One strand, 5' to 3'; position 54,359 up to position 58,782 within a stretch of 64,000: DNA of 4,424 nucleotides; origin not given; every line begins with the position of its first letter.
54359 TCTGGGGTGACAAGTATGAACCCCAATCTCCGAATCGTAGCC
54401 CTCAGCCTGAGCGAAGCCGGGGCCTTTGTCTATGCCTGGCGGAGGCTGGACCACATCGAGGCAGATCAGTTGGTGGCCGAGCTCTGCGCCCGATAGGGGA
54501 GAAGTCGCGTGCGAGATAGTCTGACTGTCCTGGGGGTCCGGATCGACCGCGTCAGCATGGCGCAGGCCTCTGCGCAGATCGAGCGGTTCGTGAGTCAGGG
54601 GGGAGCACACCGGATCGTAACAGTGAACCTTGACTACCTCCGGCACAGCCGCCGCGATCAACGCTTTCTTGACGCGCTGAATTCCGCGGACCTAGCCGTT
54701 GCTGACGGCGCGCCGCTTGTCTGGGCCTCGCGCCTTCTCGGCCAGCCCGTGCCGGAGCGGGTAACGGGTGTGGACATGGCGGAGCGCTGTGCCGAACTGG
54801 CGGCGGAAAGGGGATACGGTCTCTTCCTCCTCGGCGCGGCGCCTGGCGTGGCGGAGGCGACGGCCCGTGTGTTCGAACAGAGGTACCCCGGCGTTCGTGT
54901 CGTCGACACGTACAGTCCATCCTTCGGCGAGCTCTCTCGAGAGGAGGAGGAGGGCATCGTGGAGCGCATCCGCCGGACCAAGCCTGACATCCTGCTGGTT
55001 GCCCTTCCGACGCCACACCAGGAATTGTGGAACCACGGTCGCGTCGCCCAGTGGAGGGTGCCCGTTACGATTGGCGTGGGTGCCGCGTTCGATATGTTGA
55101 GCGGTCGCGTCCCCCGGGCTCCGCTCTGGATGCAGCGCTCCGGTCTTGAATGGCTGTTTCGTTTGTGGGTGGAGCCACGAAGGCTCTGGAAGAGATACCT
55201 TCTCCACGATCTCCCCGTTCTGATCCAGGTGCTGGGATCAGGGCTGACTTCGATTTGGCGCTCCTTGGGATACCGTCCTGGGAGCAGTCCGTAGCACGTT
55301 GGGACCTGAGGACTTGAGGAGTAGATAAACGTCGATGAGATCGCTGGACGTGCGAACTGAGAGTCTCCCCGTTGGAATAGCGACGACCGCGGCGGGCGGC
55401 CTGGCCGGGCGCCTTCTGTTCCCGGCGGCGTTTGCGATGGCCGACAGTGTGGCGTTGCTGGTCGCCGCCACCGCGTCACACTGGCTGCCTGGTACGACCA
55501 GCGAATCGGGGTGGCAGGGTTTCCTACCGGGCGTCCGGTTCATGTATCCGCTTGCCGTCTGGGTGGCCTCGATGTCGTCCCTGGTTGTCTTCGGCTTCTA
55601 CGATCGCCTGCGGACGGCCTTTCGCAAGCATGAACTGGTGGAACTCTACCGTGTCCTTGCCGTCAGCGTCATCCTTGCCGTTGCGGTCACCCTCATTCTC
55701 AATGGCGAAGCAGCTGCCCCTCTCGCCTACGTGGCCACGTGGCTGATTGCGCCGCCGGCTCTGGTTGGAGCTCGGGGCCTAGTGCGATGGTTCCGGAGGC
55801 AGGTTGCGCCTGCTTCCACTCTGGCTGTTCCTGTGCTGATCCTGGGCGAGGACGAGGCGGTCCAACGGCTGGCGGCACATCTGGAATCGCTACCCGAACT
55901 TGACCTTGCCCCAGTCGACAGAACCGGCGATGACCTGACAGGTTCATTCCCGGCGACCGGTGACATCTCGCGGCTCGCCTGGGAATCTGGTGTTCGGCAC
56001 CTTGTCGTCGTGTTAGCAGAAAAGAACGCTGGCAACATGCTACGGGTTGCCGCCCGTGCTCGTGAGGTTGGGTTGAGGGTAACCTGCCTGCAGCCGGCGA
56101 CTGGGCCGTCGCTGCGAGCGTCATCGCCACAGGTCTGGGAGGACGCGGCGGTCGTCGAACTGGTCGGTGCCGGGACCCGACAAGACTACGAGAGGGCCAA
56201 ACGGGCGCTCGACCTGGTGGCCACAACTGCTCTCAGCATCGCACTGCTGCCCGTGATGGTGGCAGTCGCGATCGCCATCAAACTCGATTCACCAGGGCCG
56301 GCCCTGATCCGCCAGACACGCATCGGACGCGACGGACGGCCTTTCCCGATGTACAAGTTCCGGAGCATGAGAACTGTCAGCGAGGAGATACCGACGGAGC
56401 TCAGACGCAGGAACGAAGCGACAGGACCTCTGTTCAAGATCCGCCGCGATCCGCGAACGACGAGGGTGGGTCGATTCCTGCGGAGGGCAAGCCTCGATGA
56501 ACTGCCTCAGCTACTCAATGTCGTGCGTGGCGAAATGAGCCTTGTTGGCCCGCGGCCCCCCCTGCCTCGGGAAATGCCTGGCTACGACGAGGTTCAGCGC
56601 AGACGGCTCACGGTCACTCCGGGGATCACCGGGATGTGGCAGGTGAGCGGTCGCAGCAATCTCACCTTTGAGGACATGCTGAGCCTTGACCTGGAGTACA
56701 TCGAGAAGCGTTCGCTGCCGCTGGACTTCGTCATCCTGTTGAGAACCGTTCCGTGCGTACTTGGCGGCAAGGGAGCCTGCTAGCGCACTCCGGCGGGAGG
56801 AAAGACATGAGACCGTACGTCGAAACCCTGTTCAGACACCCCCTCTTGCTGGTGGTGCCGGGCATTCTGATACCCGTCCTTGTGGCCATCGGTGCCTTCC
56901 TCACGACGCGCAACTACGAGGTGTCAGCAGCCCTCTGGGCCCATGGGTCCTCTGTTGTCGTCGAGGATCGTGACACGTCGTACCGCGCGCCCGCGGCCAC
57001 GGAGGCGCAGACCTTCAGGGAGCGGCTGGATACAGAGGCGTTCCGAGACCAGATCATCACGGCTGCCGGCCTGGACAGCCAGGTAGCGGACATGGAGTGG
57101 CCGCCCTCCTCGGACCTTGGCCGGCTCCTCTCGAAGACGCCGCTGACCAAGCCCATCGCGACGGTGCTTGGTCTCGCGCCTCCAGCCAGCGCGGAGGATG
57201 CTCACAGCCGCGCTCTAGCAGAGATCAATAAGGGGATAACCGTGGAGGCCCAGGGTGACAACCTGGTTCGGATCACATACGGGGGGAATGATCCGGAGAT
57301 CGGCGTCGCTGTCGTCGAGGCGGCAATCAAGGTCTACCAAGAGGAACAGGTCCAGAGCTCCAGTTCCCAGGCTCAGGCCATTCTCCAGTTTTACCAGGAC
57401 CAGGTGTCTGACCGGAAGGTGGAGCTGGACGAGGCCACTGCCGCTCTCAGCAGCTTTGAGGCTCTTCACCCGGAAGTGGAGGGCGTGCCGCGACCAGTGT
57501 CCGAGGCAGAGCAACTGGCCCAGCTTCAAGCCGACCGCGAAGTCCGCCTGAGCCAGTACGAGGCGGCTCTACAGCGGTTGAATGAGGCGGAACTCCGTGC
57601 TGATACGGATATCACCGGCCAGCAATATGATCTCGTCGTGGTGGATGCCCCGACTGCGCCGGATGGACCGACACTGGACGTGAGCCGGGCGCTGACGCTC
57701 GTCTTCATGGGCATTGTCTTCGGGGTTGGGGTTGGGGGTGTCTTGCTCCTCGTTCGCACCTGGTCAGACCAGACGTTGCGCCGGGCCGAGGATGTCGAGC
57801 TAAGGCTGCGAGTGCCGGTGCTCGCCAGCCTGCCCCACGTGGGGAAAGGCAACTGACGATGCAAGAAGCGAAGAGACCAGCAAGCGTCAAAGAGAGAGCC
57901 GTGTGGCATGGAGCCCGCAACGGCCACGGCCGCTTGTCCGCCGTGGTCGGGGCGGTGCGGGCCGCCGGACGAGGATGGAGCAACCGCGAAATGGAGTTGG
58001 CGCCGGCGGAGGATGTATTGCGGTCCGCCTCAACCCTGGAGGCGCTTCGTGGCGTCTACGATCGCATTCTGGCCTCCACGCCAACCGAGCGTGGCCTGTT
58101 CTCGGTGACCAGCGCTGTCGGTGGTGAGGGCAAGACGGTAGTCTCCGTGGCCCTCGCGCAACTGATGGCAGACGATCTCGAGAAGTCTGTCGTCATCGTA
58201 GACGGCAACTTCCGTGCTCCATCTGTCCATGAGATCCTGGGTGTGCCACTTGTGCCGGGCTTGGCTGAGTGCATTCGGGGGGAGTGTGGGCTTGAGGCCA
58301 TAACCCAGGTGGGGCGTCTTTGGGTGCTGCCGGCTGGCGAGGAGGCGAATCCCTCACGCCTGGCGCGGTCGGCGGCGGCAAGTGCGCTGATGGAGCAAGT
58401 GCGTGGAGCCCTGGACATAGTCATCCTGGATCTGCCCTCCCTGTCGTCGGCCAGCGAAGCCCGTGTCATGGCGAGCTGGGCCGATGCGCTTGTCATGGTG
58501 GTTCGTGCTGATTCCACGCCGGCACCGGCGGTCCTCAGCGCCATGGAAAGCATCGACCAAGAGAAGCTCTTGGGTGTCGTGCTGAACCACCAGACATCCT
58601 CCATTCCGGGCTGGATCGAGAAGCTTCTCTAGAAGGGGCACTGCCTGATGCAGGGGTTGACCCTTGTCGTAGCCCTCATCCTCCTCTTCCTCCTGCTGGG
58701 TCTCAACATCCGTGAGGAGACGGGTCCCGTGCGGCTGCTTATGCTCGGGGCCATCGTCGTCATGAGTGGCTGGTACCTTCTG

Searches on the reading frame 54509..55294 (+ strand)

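Call 17: search_protein_families(library=pfam, proteins=[window:54509-55294:+], max_evalue=0.001)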
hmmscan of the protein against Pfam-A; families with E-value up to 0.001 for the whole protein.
window:54509-55294:+ (261 aa): 1 family
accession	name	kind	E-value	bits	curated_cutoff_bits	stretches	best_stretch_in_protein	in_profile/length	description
PF03808.19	Glyco_tran_WecG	-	2e-61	207.1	27.4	1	60-230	1-168/168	Glycosyl transferase WecG/TagA/CpsF family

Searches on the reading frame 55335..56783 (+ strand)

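Call 17: search_protein_families(library=pfam, proteins=[window:55335-56783:+], max_evalue=0.001)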
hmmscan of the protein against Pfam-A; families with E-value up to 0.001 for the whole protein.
window:55335-56783:+ (482 aa): 2 families
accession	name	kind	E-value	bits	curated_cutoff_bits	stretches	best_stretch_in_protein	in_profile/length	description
PF02397.22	Bac_transf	-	4.8e-63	212.4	27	1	289-476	1-178/179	Bacterial sugar transferase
PF13727.12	CoA_binding_3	-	1.5e-05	25.5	25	1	86-226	3-148/175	CoA-binding domain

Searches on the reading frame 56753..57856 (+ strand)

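Call 17: search_protein_families(library=pfam, proteins=[window:56753-57856:+], max_evalue=0.001)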
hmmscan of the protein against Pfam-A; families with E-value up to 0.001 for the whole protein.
window:56753-57856:+ (367 aa): 0 families

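Call 54: search_protein_families(library=pfam, proteins=[window:56753-57856:+], max_evalue=1)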
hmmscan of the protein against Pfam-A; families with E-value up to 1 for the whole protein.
window:56753-57856:+ (367 aa): 3 families
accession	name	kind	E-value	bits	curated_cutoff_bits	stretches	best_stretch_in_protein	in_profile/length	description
PF25764.1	KIF21A_4th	-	0.084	13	33.1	1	189-280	41-120/183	KIF21A-like domain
PF13807.11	GNVR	-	0.28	11.6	27.7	1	254-336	6-81/82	G-rich domain on putative tyrosine kinase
PF14357.11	DUF4404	-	0.63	11.2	27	1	196-247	22-72/83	Domain of unknown function (DUF4404)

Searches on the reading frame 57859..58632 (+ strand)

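Call 17: search_protein_families(library=pfam, proteins=[window:57859-58632:+], max_evalue=0.001)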
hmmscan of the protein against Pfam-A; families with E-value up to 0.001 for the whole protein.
window:57859-58632:+ (257 aa): 3 families
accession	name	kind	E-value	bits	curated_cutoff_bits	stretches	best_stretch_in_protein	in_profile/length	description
PF10609.15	ParA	-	3.7e-05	23.7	27.1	1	81-215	6-143/246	NUBPL iron-transfer P-loop NTPase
PF13614.12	AAA_31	-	4.9e-05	23.8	27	0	82-116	5-38/177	AAA domain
PF01656.29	CbiA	-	6.1e-05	23.4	25.4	1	82-124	2-43/125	CobQ/CobB/MinD/ParA nucleotide binding domain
